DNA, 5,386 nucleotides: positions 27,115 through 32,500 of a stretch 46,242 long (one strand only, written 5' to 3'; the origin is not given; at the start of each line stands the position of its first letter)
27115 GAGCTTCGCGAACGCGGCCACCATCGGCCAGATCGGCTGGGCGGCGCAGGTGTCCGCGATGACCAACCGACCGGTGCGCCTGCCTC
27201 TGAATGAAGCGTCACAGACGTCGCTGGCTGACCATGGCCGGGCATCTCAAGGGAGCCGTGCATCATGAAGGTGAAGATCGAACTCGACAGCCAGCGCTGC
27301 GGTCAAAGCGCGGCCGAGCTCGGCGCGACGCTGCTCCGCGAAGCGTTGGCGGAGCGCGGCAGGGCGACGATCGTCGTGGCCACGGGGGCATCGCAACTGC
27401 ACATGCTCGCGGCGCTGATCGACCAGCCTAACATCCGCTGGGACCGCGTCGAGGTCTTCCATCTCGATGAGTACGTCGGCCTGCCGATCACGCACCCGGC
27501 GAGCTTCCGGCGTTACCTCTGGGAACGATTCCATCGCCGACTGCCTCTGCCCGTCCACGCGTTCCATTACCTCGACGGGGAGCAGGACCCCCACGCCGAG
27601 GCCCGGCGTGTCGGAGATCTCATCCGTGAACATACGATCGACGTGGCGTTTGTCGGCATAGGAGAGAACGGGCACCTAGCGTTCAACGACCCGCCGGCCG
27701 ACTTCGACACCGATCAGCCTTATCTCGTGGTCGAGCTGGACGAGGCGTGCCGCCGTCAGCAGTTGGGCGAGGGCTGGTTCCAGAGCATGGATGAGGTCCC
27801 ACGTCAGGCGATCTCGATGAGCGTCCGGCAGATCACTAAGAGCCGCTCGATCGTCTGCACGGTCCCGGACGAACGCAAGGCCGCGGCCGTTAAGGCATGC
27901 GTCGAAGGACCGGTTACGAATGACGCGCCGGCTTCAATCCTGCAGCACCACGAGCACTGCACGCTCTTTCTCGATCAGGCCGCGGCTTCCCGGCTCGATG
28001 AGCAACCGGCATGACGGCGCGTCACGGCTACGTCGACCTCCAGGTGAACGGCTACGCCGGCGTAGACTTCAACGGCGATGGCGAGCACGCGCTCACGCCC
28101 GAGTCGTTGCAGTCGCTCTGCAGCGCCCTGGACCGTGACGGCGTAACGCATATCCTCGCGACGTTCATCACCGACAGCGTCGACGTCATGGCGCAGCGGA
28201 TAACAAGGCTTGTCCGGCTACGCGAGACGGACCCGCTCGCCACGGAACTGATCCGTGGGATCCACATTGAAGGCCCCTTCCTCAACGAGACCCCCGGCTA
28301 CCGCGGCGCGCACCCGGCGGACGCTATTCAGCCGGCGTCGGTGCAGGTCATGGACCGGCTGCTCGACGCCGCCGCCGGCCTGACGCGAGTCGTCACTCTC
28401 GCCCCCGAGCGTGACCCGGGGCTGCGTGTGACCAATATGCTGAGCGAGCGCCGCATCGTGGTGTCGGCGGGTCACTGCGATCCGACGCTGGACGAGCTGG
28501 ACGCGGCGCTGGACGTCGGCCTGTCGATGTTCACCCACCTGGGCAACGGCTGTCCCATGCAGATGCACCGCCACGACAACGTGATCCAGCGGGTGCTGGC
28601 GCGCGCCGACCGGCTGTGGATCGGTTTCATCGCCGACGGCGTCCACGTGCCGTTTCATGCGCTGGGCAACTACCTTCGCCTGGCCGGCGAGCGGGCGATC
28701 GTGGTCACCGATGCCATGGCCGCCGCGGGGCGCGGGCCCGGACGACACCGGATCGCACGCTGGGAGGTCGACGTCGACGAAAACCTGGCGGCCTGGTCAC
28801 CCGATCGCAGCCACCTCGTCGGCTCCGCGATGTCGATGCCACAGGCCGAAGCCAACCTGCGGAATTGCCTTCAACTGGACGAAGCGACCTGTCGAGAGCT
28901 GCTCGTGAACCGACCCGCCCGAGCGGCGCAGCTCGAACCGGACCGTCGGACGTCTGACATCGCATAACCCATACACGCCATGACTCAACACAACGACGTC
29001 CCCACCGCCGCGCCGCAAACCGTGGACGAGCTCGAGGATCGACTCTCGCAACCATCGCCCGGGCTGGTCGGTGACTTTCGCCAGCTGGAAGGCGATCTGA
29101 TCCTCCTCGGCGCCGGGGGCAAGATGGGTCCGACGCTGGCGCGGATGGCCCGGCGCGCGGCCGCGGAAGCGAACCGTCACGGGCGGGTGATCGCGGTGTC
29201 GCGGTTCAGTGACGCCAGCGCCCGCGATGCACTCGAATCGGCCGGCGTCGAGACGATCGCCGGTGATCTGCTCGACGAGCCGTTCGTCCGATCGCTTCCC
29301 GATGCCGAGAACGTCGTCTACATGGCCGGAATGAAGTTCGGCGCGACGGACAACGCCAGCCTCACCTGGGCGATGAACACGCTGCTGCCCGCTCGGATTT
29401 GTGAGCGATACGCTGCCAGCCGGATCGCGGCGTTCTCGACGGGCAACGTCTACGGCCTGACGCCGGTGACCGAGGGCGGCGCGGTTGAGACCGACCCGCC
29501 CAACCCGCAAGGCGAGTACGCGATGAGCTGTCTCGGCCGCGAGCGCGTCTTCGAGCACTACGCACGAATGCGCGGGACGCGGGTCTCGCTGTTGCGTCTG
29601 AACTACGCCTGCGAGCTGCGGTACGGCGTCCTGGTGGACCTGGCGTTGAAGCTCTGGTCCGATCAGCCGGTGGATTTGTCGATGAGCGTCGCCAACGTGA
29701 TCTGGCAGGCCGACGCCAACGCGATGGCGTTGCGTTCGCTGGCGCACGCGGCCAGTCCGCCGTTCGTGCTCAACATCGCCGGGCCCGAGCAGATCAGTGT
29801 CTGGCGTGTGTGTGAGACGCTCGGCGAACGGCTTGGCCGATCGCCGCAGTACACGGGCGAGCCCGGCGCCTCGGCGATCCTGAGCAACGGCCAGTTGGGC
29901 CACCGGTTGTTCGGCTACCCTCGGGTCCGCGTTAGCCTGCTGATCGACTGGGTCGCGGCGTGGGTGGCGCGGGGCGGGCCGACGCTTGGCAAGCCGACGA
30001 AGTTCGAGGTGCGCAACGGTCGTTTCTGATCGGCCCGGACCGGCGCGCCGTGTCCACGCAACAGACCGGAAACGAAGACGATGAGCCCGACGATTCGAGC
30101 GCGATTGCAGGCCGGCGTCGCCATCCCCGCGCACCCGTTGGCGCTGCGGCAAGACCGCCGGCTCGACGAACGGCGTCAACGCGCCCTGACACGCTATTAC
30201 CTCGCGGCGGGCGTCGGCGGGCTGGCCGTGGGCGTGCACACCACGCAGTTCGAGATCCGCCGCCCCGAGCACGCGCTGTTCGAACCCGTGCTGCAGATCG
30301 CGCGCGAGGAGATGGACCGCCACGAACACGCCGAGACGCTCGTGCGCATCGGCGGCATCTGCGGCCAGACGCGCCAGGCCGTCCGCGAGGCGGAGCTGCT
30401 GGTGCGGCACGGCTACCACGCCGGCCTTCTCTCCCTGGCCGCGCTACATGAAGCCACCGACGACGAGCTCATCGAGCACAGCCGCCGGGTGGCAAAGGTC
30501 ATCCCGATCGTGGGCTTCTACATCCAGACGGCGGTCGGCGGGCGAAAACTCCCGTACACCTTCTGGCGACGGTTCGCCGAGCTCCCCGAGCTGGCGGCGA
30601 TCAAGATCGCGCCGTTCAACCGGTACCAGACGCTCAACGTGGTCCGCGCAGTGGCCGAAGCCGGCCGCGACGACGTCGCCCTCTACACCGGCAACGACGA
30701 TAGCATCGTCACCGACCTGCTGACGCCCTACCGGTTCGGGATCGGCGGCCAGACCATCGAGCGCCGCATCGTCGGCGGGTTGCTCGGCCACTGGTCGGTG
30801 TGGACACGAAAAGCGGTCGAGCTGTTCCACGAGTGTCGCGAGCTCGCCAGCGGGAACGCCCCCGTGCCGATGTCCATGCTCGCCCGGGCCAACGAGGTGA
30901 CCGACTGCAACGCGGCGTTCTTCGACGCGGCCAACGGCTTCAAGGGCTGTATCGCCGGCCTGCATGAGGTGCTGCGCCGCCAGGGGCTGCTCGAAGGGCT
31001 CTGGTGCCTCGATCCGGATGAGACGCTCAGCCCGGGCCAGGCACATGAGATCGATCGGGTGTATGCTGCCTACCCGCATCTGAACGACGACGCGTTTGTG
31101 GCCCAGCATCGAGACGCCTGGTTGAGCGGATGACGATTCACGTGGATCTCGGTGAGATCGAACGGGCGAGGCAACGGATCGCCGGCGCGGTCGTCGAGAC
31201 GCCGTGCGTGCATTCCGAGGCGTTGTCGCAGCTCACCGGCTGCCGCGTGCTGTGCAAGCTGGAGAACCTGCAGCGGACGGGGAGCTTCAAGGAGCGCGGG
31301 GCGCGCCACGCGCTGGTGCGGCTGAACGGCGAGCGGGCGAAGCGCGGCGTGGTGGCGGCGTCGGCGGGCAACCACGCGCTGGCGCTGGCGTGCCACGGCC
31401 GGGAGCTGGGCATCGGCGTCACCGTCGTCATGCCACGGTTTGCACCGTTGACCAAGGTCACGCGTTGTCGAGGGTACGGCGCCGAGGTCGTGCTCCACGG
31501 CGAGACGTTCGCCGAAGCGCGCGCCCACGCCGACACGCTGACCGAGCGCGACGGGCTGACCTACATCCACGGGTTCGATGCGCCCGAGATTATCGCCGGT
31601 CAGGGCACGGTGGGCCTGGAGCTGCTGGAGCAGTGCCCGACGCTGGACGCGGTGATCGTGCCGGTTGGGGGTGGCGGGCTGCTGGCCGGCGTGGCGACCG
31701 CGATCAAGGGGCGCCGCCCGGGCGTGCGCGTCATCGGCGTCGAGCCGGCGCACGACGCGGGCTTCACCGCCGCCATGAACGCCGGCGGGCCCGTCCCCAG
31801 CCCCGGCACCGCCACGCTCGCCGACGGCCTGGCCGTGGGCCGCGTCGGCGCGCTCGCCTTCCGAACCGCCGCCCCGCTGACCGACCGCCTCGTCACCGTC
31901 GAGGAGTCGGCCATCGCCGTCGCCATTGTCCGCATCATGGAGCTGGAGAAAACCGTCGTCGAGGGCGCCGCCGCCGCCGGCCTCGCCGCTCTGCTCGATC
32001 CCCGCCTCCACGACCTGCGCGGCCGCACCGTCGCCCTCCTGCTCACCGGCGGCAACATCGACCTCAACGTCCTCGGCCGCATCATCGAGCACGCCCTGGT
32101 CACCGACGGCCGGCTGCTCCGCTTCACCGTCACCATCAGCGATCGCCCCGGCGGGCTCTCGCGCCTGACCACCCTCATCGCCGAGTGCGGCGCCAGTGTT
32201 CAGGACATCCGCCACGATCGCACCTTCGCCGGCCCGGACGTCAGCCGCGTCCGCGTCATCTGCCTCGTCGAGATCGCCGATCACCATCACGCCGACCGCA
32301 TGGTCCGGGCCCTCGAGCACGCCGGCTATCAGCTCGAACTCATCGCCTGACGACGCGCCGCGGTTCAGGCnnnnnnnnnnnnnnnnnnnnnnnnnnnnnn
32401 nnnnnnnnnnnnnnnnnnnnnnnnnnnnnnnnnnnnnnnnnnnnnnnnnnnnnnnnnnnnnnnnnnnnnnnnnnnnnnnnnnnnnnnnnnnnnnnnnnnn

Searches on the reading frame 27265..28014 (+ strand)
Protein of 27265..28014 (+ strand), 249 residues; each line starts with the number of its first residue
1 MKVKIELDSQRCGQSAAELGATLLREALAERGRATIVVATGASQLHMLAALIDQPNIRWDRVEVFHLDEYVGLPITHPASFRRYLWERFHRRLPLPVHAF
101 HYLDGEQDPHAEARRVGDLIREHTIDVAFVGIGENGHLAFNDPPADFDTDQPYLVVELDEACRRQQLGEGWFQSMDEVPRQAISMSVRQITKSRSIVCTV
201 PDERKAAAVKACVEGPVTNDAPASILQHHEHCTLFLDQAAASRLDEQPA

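Call 31: search_protein_families(library=pfam, proteins=[window:27265-28014:+], max_evalue=0.001)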
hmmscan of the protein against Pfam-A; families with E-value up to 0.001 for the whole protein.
window:27265-28014:+ (249 aa): 1 family
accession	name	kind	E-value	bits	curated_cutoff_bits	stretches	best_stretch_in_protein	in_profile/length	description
PF01182.26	Glucosamine_iso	-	1e-23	84.9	27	1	9-231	3-221/225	Glucosamine-6-phosphate isomerases/6-phosphogluconolactonase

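Call 50: search_protein_families(library=ncbifam, proteins=[window:27265-28014:+], max_evalue=0.001)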
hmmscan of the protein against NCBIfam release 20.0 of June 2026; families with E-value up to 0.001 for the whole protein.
window:27265-28014:+ (249 aa): 8 families
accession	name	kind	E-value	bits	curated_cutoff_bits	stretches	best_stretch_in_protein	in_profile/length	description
NF001684.0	PRK00443.1-4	subfamily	7.7e-43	146.9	326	1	15-245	11-242/260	glucosamine-6-phosphate deaminase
TIGR00502.1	nagB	equivalog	5.4e-40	137.4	236.9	1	14-245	14-248/259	glucosamine-6-phosphate deaminase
NF002557.0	PRK02122.1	subfamily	3.9e-34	117.8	384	1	8-244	36-275/653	glucosamine-6-phosphate deaminase-like protein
NF001682.0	PRK00443.1-1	equivalog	1.8e-31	109.5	528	1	14-245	10-235/262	glucosamine-6-phosphate deaminase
NF007291.0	PRK09762.1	equivalog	3.9e-26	92.1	271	1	21-237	20-234/236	galactosamine-6-phosphate isomerase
TIGR01198.1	pgl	equivalog_domain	1.2e-20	74.1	124.45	1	8-243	4-233/234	6-phosphogluconolactonase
NF001685.0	PRK00443.1-5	equivalog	1.7e-20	73.4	513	1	39-242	40-245/266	glucosamine-6-phosphate deaminase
NF009022.0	PRK12358.1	equivalog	2e-19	70.1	247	1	18-245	14-238/239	glucosamine-6-phosphate deaminase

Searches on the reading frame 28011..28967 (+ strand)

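Call 31: search_protein_families(library=pfam, proteins=[window:28011-28967:+], max_evalue=0.001)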
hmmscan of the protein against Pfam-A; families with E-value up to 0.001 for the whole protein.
window:28011-28967:+ (318 aa): 0 families

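Call 50: search_protein_families(library=ncbifam, proteins=[window:28011-28967:+], max_evalue=0.001)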
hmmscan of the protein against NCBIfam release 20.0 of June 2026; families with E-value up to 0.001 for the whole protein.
window:28011-28967:+ (318 aa): 2 families
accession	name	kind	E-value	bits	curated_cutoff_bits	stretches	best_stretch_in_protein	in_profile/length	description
TIGR00221.1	nagA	equivalog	1.3e-50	172.5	225.65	1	5-291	56-331/380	N-acetylglucosamine-6-phosphate deacetylase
NF008371.0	PRK11170.1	equivalog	5.9e-44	150.5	483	1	5-293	53-332/382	N-acetylglucosamine-6-phosphate deacetylase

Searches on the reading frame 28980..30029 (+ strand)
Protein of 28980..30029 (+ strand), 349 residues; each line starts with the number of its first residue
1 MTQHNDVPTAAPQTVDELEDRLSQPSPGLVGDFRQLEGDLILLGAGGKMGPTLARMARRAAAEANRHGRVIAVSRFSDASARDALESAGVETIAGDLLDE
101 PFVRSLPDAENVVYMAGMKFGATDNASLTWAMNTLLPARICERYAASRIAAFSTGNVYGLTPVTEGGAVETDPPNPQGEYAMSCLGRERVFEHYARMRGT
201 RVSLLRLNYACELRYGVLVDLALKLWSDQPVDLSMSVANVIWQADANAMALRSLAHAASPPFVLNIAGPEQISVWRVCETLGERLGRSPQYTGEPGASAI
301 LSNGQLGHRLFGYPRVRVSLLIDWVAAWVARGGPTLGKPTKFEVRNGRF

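Call 31: search_protein_families(library=pfam, proteins=[window:28980-30029:+], max_evalue=0.001)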
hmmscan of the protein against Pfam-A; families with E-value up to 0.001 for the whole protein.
window:28980-30029:+ (349 aa): 1 family
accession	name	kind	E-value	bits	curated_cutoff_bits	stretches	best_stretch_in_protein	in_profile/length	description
PF01370.27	Epimerase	-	1.3e-09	38.3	20.9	1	42-207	3-169/240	NAD dependent epimerase/dehydratase family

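Call 50: search_protein_families(library=ncbifam, proteins=[window:28980-30029:+], max_evalue=0.001)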
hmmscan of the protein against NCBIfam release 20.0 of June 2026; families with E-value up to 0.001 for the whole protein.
window:28980-30029:+ (349 aa): 0 families

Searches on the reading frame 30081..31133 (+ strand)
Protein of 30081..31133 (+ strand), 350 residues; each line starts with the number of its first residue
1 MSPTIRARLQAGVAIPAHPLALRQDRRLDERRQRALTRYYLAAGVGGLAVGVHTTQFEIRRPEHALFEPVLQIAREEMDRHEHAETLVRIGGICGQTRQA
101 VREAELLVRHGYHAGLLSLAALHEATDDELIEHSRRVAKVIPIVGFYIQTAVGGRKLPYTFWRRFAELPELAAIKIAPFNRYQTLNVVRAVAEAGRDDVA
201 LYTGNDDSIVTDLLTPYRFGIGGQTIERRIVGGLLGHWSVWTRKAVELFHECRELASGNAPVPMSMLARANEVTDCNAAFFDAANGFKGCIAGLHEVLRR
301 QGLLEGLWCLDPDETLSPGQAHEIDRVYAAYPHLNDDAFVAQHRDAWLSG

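Call 31: search_protein_families(library=pfam, proteins=[window:30081-31133:+], max_evalue=0.001)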
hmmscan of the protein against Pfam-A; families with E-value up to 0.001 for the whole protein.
window:30081-31133:+ (350 aa): 1 family
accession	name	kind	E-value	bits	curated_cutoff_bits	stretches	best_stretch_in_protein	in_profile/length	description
PF00701.28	DHDPS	-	2e-05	23.9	22.1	1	22-210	13-192/289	Dihydrodipicolinate synthetase family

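Call 50: search_protein_families(library=ncbifam, proteins=[window:30081-31133:+], max_evalue=0.001)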
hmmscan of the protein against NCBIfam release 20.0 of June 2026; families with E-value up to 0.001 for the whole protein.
window:30081-31133:+ (350 aa): 0 families

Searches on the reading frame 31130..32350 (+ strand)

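Call 31: search_protein_families(library=pfam, proteins=[window:31130-32350:+], max_evalue=0.001)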
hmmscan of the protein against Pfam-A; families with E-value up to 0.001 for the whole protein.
window:31130-32350:+ (406 aa): 2 families
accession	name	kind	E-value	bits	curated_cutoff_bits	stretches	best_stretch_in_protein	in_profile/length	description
PF00291.31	PALP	-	2.9e-78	263.6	35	1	19-307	3-295/295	Pyridoxal-phosphate dependent enzyme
PF01842.31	ACT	-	6.3e-05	23.1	27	1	334-388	5-54/66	ACT domain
